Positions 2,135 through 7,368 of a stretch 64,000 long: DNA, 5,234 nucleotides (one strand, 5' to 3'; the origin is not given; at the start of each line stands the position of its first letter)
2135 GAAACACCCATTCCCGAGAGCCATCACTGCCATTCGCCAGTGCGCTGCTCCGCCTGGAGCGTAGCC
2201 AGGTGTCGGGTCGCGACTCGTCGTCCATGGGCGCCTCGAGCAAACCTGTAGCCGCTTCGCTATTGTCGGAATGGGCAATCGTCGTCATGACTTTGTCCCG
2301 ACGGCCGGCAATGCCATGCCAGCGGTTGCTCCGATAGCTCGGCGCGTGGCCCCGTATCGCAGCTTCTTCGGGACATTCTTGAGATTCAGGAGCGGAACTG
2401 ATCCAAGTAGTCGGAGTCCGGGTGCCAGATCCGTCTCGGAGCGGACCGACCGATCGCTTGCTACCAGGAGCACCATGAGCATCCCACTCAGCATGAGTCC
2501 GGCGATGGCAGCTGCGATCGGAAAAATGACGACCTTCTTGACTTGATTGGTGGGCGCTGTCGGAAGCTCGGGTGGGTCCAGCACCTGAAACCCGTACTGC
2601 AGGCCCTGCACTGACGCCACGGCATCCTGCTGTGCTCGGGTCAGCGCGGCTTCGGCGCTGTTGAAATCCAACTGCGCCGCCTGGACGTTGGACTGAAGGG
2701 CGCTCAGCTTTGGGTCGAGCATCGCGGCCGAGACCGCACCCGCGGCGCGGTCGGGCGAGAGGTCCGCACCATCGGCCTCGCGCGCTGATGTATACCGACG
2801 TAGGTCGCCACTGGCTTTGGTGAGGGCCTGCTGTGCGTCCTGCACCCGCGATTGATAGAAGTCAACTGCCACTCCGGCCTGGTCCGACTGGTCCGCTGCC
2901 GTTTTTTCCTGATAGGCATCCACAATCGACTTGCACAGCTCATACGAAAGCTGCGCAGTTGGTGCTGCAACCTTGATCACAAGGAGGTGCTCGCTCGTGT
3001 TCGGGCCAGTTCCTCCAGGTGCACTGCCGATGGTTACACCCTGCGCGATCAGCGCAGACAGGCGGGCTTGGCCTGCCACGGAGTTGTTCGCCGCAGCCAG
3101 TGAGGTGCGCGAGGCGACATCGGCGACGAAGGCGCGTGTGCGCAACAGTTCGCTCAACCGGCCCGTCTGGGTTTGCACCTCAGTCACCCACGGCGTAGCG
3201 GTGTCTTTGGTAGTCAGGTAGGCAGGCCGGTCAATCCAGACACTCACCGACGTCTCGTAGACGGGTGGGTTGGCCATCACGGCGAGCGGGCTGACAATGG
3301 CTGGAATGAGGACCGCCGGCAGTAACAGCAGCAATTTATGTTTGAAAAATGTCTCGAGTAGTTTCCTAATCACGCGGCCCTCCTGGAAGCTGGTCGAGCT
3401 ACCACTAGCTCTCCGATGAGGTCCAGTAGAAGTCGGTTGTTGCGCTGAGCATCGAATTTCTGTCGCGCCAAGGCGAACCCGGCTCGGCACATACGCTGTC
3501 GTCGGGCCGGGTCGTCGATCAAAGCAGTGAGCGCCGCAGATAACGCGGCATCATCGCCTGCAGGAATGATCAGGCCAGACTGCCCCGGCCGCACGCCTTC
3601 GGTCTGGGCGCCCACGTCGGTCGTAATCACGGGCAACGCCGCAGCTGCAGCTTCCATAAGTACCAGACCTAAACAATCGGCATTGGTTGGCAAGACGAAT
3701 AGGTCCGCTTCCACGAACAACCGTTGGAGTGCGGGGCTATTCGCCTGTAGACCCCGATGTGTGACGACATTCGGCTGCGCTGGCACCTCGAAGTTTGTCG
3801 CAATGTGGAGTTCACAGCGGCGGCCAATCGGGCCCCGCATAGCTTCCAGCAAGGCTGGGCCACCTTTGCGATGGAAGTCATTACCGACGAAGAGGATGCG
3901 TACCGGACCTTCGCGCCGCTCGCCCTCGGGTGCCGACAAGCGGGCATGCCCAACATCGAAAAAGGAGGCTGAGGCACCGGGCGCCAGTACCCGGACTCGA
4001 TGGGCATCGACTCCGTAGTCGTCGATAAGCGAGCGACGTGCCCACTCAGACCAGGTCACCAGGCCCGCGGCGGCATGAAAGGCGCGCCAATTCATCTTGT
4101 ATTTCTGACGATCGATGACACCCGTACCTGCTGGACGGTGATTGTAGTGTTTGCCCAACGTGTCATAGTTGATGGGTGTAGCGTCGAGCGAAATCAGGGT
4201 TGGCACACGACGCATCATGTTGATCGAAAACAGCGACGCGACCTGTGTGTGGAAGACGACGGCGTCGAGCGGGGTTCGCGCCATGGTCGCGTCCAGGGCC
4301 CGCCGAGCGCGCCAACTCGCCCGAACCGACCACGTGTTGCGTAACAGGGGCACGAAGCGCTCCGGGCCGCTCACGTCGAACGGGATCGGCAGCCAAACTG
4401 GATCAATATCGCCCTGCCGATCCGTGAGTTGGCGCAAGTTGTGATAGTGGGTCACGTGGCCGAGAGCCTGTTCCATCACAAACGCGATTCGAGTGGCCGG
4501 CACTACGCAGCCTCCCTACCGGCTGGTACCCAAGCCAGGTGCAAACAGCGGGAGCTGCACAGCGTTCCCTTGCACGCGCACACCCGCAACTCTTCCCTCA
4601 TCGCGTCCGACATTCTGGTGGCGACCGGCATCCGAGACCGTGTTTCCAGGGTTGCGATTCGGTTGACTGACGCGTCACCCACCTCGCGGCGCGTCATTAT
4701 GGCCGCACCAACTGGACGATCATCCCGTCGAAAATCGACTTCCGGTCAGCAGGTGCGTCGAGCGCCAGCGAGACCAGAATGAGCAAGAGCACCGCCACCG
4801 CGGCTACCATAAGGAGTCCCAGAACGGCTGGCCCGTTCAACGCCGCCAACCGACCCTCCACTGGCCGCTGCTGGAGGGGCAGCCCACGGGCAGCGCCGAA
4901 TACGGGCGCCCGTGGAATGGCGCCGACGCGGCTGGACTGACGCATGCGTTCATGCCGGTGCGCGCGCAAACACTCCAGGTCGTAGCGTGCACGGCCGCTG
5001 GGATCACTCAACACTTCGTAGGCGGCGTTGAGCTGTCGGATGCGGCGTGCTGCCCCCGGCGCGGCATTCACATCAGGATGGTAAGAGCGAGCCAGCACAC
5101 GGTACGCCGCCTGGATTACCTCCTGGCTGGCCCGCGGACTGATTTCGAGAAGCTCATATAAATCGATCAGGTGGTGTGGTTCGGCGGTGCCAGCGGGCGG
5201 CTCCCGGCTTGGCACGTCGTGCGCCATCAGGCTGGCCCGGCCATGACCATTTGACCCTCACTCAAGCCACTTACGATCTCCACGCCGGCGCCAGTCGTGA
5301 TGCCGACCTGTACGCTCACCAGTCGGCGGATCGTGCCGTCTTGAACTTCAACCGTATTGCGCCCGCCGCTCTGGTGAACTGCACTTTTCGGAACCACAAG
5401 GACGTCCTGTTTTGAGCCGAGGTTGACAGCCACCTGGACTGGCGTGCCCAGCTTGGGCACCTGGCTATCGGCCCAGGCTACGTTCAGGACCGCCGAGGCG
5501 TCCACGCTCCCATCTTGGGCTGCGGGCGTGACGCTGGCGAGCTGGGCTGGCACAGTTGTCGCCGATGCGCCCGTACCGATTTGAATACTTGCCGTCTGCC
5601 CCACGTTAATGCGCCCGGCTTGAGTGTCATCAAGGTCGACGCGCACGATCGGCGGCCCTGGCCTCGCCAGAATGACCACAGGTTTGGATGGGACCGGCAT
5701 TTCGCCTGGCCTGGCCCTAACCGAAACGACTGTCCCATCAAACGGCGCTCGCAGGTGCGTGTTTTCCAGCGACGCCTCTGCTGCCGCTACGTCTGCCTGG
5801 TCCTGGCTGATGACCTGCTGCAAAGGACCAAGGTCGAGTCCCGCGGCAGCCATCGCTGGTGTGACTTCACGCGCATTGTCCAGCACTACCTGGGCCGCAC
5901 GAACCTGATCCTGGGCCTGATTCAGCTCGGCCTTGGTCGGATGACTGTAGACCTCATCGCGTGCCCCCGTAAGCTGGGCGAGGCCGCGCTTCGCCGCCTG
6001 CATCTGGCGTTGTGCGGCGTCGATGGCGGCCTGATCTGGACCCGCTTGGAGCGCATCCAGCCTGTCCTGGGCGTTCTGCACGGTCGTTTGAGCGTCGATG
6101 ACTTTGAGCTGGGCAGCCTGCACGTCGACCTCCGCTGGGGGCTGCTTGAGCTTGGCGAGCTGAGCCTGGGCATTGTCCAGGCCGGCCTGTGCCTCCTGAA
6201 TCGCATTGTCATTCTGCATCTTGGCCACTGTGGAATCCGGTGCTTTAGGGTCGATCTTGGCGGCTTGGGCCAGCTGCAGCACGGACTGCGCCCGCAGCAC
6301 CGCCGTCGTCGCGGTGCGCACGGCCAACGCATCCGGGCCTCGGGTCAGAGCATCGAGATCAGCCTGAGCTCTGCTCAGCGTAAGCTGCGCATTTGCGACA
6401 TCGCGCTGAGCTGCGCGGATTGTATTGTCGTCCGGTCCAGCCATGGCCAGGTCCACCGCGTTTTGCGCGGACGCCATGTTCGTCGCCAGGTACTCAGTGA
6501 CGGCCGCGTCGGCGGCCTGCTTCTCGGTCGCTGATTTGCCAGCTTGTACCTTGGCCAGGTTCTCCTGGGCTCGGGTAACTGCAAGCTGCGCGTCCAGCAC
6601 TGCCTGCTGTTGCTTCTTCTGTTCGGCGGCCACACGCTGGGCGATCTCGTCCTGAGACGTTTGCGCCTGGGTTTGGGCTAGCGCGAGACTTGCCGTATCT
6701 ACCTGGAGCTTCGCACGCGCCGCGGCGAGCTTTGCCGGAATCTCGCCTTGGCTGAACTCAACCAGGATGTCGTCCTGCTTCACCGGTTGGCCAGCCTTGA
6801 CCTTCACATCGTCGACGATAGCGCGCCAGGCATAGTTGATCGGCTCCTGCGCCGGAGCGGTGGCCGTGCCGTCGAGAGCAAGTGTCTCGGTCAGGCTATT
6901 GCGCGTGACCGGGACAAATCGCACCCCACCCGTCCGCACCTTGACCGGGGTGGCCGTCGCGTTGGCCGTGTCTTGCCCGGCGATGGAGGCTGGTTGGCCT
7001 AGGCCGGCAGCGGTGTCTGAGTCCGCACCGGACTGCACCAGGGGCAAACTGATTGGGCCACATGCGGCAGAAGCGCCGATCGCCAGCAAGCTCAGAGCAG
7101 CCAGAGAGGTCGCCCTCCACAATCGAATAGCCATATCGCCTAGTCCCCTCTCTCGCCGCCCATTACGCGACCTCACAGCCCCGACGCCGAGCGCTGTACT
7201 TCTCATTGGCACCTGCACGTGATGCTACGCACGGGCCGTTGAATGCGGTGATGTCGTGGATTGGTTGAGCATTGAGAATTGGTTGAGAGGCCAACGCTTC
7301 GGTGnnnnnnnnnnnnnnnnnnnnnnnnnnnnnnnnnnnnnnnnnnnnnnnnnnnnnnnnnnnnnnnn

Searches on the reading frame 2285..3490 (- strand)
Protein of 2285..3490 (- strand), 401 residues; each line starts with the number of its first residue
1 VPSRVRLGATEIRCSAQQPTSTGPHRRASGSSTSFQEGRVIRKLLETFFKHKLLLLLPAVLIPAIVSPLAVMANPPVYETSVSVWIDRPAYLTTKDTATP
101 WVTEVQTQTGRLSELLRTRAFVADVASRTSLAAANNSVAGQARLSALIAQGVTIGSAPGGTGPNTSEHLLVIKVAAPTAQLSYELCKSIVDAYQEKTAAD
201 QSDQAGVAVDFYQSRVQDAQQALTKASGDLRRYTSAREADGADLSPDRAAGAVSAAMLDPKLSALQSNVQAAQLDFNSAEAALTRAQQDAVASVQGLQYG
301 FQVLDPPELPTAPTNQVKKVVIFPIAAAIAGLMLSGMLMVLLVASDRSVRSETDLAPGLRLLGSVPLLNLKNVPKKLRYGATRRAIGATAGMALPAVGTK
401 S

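Call 12: search_protein_families(library=pfam, proteins=[window:2285-3490:-], max_evalue=0.001)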
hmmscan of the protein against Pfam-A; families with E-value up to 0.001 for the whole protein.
window:2285-3490:- (401 aa): 0 families

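Call 43: search_protein_families(library=pfam, proteins=[window:2285-3490:-], max_evalue=5)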
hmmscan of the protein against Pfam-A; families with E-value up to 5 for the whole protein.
window:2285-3490:- (401 aa): 1 family
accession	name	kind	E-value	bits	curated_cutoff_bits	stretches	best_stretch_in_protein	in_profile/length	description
PF02706.20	Wzz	-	0.16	12.8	25.5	1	42-125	6-87/91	Chain length determinant protein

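Call 44: search_protein_families(library=ncbifam, proteins=[window:2285-3490:-], max_evalue=0.1)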
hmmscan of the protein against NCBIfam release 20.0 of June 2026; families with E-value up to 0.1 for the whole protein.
window:2285-3490:- (401 aa): 2 families
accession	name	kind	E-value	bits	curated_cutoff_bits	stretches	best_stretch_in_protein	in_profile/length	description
TIGR03007.1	pepcterm_ChnLen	equivalog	4.5e-13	48.3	278.85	2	42-283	4-227/498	XrtA system polysaccharide chain length determinant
NF008568.0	PRK11519.1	equivalog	0.012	13.8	1068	0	180-258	240-314/720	tyrosine-protein kinase Wzc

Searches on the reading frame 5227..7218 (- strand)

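Call 12: search_protein_families(library=pfam, proteins=[window:5227-7218:-], max_evalue=0.001)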
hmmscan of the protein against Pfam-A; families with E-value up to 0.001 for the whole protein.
window:5227-7218:- (663 aa): 1 family
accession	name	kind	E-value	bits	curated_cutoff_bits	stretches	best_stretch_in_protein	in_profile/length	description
PF13437.12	HlyD_3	-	3.8e-09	37.7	22.2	1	489-570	2-83/106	HlyD family secretion protein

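Call 44: search_protein_families(library=ncbifam, proteins=[window:5227-7218:-], max_evalue=0.1)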
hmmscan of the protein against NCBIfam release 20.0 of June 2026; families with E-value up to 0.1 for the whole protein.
window:5227-7218:- (663 aa): 12 families
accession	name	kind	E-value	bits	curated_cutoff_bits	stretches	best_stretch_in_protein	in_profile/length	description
TIGR01730.1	RND_mfp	subfamily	1.2e-24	86.9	94.9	2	428-659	76-306/322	efflux RND transporter periplasmic adaptor subunit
TIGR00999.1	8a0102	subfamily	9.7e-16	57.7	319.3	1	430-659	65-263/271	CzcB/NccB family metal efflux transporter periplasmic adaptor subunit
NF007785.0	PRK10476.1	equivalog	4.8e-14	51.9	376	1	364-547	86-269/347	multidrug transporter subunit MdtN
TIGR02971.1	heterocyst_DevB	subfamily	4.6e-12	46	129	1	338-547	55-264/327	ABC exporter membrane fusion protein, DevB family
NF002939.0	PRK03598.1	equivalog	1.1e-10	41.2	393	2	430-548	153-266/332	secretion protein HlyD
TIGR00998.1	8a0101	subfamily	2.7e-10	39.7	390.8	1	347-547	82-265/334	EmrA/EmrK family multidrug efflux transporter periplasmic adaptor subunit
NF045680.1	DiMtlExpIhpB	equivalog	3e-10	39.6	450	2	480-660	131-308/326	divalent metal ion exporter adaptor subunit IhpB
NF038010.1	ABC_adapt_DarC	equivalog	0.00011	21.1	450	1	550-660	290-402/417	darobactin export ABC transporter periplasmic adaptor subunit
TIGR01843.1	type_I_hlyD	subfamily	0.0012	17.9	208.65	0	282-569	77-354/422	HlyD family type I secretion periplasmic adaptor subunit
TIGR04320.1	Surf_Exclu_PgrA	domain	0.0079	15.5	70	1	396-487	262-348/360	SEC10/PgrA surface exclusion domain-containing protein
NF007850.1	PRK10559.1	equivalog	0.05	12.7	400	1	466-600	127-260/303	p-hydroxybenzoic acid efflux pump subunit AaeA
TIGR02828.1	TIGR02828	hypoth_equivalog_domain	0.085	12.7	154.4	0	605-654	132-180/188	putative membrane fusion protein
